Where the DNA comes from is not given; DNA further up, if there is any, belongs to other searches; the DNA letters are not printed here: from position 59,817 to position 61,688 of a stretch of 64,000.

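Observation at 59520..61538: Shared Cys-x-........-x3-Cys module between a small secreted protein and the neighbouring secreted protease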

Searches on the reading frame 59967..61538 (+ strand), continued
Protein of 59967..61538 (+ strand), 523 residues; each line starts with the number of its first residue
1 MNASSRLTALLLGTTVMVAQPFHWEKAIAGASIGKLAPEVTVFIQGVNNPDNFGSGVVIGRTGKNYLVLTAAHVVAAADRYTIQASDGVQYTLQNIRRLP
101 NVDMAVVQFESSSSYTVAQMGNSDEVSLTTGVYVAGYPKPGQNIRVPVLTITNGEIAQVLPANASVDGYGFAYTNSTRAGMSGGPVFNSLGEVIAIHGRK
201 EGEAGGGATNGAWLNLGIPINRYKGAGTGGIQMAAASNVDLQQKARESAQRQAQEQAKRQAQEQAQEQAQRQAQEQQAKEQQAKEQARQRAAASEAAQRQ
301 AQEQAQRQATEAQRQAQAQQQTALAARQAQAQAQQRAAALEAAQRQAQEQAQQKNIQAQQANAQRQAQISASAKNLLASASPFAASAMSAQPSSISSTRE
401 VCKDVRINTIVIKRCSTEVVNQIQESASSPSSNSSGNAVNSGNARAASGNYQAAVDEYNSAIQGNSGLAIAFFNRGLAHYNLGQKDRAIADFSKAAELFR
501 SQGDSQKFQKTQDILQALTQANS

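Call 29: find_encoding_contigs(protein=P0091, flank=3000, max_places=3)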
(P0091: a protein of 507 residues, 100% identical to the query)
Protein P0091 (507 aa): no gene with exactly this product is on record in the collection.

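Call 33: find_encoding_contigs(protein=P0134, flank=5000, max_places=2)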
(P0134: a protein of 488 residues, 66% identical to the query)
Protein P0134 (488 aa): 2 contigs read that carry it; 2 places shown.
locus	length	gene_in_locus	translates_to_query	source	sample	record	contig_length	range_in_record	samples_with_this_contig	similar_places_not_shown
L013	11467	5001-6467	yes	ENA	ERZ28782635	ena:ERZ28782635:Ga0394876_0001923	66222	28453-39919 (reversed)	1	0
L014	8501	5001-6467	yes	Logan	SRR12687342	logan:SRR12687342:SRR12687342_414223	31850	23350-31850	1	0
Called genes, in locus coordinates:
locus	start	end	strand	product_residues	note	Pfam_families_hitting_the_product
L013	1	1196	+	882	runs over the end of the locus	PF03065:Glyco_hydro_57, PF12055:DUF3536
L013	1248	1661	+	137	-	PF03968:LptD_N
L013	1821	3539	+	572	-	PF00395:SLH (weak), PF04966:OprB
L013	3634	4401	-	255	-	PF05685:Uma2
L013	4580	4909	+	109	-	-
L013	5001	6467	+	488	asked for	PF00089:Trypsin, PF13365:Trypsin_2, PF00515:TPR_1 (faint), PF07719:TPR_2 (faint), PF13414:TPR_11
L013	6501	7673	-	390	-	PF01656:CbiA (faint), PF02374:ArsA_ATPase, PF13614:AAA_31 (faint), PF17886:ArsA_HSP20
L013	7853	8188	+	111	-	PF03091:CutA1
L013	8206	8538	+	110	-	PF04483:DUF565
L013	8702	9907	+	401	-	PF00291:PALP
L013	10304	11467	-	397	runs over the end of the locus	PF02417:Chromate_transp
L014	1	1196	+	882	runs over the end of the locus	PF03065:Glyco_hydro_57, PF12055:DUF3536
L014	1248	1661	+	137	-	PF03968:LptD_N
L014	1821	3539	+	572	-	PF00395:SLH (weak), PF04966:OprB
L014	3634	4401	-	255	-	PF05685:Uma2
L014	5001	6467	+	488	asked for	PF00089:Trypsin, PF13365:Trypsin_2, PF00515:TPR_1 (faint), PF07719:TPR_2 (faint), PF13414:TPR_11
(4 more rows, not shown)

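Call 34: find_encoding_contigs(protein=P0161, flank=5000, max_places=2)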
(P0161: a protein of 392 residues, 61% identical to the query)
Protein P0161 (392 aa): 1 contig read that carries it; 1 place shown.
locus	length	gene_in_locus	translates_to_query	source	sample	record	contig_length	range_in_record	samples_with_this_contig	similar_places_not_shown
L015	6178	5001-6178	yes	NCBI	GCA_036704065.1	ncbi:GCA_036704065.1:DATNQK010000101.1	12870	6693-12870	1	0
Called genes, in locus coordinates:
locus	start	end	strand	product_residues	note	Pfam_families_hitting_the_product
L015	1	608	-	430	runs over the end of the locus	PF00890:FAD_binding_2 (weak), PF01266:DAO (weak), PF01494:FAD_binding_3, PF05834:Lycopene_cycl (faint), PF13450:NAD_binding_8 (weak)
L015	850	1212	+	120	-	PF02943:FeThRed_B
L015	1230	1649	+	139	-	PF03745:DUF309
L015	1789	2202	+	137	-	PF03968:LptD_N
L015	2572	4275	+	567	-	PF00395:SLH (weak), PF04966:OprB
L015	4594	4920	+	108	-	-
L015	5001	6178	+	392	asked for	PF00089:Trypsin, PF13365:Trypsin_2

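Call 39: find_encoding_contigs(protein=P0130, flank=3000, max_places=2)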
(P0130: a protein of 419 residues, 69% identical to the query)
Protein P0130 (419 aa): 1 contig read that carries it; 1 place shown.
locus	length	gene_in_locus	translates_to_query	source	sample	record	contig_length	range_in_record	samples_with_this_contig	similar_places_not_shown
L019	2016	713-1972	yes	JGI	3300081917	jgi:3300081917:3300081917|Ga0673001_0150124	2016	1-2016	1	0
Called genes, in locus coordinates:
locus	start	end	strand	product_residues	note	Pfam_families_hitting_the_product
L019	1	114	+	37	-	?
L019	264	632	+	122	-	-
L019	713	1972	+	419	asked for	PF00089:Trypsin, PF13365:Trypsin_2, PF00515:TPR_1 (faint), PF07719:TPR_2 (faint), PF13414:TPR_11 (weak)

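Call 40: find_encoding_contigs(protein=P0125, flank=3000, max_places=2)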
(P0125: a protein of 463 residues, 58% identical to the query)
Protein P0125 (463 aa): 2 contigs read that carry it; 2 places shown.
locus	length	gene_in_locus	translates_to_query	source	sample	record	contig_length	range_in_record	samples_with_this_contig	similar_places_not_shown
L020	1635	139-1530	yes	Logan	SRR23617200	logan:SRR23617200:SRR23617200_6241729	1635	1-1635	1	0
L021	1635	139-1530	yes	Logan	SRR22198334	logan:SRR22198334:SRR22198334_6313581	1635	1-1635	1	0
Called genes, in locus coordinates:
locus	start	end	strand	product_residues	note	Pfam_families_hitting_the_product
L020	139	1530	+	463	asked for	PF00089:Trypsin, PF13365:Trypsin_2, PF00515:TPR_1 (faint), PF07719:TPR_2 (faint), PF13414:TPR_11 (weak), PF13432:TPR_16 (weak)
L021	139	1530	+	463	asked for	PF00089:Trypsin, PF13365:Trypsin_2, PF00515:TPR_1 (faint), PF07719:TPR_2 (faint), PF13414:TPR_11 (weak), PF13432:TPR_16 (weak)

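Call 41: find_encoding_contigs(protein=P0169, flank=4000, max_places=2)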
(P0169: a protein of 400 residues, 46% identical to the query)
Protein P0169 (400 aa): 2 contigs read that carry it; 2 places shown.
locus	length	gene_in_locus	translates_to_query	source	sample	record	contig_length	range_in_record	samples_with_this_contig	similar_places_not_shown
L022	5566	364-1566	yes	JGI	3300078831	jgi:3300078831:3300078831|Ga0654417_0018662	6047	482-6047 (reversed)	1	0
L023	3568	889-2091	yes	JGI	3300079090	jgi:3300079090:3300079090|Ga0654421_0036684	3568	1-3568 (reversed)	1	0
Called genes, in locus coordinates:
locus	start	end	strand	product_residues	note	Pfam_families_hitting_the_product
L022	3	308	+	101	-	?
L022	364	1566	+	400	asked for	PF00089:Trypsin (faint), PF13365:Trypsin_2, PF00515:TPR_1 (faint), PF07719:TPR_2 (faint), PF13414:TPR_11 (weak)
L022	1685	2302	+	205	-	PF14218:COP23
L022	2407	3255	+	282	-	PF00089:Trypsin, PF13365:Trypsin_2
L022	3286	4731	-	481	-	PF02696:SelO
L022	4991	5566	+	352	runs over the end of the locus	?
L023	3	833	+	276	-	?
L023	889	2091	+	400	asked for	PF00089:Trypsin (faint), PF13365:Trypsin_2, PF00515:TPR_1 (faint), PF07719:TPR_2 (faint), PF13414:TPR_11 (weak)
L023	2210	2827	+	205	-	PF14218:COP23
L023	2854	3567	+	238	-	?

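Call 52: find_encoding_contigs(protein=P0157, flank=6000, max_places=2)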
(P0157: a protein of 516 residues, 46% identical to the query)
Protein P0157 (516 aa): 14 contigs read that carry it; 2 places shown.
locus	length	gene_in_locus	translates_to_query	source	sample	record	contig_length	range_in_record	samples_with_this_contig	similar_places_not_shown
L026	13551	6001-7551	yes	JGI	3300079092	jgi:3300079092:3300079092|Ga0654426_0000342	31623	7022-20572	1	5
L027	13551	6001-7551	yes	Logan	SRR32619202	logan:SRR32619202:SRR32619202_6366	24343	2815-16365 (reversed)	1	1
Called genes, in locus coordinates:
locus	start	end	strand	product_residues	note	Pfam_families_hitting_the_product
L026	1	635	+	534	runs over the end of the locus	PF01476:LysM, PF01551:Peptidase_M23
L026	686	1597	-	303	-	PF03309:Pan_kinase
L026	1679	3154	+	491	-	PF01406:tRNA-synt_1e, PF09334:tRNA-synt_1g, PF00133:tRNA-synt_1 (faint), PF09190:DALR_2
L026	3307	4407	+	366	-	PF21329:CYP38_PsbQ-like, PF00160:Pro_isomerase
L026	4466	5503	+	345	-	PF00586:AIRS, PF02769:AIRS_C (weak)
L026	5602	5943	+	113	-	-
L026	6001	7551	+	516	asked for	PF00089:Trypsin (weak), PF13365:Trypsin_2, PF13181:TPR_8 (faint), PF13414:TPR_11, PF00515:TPR_1 (weak)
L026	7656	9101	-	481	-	PF03040:CemA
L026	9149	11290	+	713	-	-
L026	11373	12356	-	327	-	PF03330:DPBB_1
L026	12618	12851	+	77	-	-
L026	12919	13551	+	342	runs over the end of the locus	PF00586:AIRS, PF02769:AIRS_C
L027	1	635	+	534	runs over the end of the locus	PF01476:LysM, PF01551:Peptidase_M23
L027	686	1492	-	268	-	PF03309:Pan_kinase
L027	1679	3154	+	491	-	PF01406:tRNA-synt_1e, PF09334:tRNA-synt_1g, PF00133:tRNA-synt_1 (faint), PF09190:DALR_2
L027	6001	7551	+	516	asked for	PF00089:Trypsin (weak), PF13365:Trypsin_2, PF13181:TPR_8 (faint), PF13414:TPR_11, PF00515:TPR_1 (weak)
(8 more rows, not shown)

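Call 53: find_encoding_contigs(protein=P0160, flank=6000, max_places=2)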
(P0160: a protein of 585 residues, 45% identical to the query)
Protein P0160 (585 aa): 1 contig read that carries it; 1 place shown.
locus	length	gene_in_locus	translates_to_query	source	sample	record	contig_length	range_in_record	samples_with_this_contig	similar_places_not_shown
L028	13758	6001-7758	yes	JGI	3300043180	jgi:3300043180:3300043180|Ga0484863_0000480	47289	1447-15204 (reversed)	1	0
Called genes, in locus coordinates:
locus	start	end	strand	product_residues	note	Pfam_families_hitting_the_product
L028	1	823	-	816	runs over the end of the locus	PF00514:Arm (faint), PF02985:HEAT (faint), PF12717:Cnd1 (faint), PF12755:Vac14_Fab1_bd (faint), PF13513:HEAT_EZ (faint), PF13646:HEAT_2, PF13646:HEAT_2, PF22731:NCH4, +4 more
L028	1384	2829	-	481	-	PF26355:HTH_VMAP-M9, PF00931:NB-ARC (weak), PF05729:NACHT (weak)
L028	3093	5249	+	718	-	PF00395:SLH (weak), PF04966:OprB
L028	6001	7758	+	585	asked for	PF00089:Trypsin, PF13365:Trypsin_2, PF00515:TPR_1 (faint), PF07719:TPR_2 (faint), PF13181:TPR_8 (faint), PF13414:TPR_11 (weak), PF13432:TPR_16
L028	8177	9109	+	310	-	PF16697:Yop-YscD_cpl, PF00498:FHA, PF16697:Yop-YscD_cpl (weak), PF00498:FHA (weak), PF16697:Yop-YscD_cpl, PF00498:FHA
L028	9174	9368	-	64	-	-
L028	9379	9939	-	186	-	-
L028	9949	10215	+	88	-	-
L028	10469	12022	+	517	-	PF02142:MGS, PF01808:AICARFT_IMPCHas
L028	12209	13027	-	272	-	PF00072:Response_reg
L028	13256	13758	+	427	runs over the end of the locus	PF00464:SHMT, PF00155:Aminotran_1_2 (weak), PF01212:Beta_elim_lyase (weak)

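Call 64: search_protein_families(library=padloc, proteins=[window:59967-61538:+], max_evalue=0.01)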
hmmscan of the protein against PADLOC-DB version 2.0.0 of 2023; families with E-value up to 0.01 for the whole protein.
window:59967-61538:+ (523 aa): 5 families
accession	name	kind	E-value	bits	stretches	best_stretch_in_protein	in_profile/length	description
PDLC03855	LmuA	-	1.1e-12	46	1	53-198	16-168/425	-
PDLC02960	RT-Protease_XI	-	2.2e-12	44.7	1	42-200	338-486/506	single gene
PDLC04593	PDC-M35A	-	1.3e-09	36.2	1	63-196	44-177/216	-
PDLC00169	HamA1|HamA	-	3.9e-06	23.6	1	65-188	36-162/483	DUF1837 domain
PDLC00553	JetC2|JetC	-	0.0047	12.8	1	242-406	866-1028/1361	DUF3584 domain; MukB-like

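Call 82: find_encoding_contigs(protein=P0166, flank=6000, max_places=1)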
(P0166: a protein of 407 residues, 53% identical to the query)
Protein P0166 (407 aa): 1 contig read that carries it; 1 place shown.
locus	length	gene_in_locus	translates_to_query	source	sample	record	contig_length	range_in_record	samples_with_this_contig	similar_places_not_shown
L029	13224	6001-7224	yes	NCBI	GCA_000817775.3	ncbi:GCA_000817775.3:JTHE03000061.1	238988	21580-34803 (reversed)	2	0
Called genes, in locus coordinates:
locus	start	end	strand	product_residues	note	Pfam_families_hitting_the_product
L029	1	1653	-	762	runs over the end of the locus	PF00580:UvrD-helicase, PF13245:AAA_19, PF13361:UvrD_C, PF13538:UvrD_C_2 (faint)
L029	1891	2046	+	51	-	-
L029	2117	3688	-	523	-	PF12770:CHAT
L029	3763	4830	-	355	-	-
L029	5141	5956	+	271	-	PF14218:COP23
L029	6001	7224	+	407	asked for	PF00089:Trypsin (weak), PF13365:Trypsin_2, PF00515:TPR_1, PF07719:TPR_2 (weak), PF13181:TPR_8 (faint), PF13414:TPR_11, PF13432:TPR_16 (weak), PF13431:TPR_17 (weak)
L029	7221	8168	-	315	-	PF00561:Abhydrolase_1, PF12146:Hydrolase_4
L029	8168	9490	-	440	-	PF20530:DUF6745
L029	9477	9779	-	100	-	-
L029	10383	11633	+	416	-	PF01136:Peptidase_U32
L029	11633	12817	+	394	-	PF01136:Peptidase_U32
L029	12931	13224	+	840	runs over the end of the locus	PF04932:Wzy_C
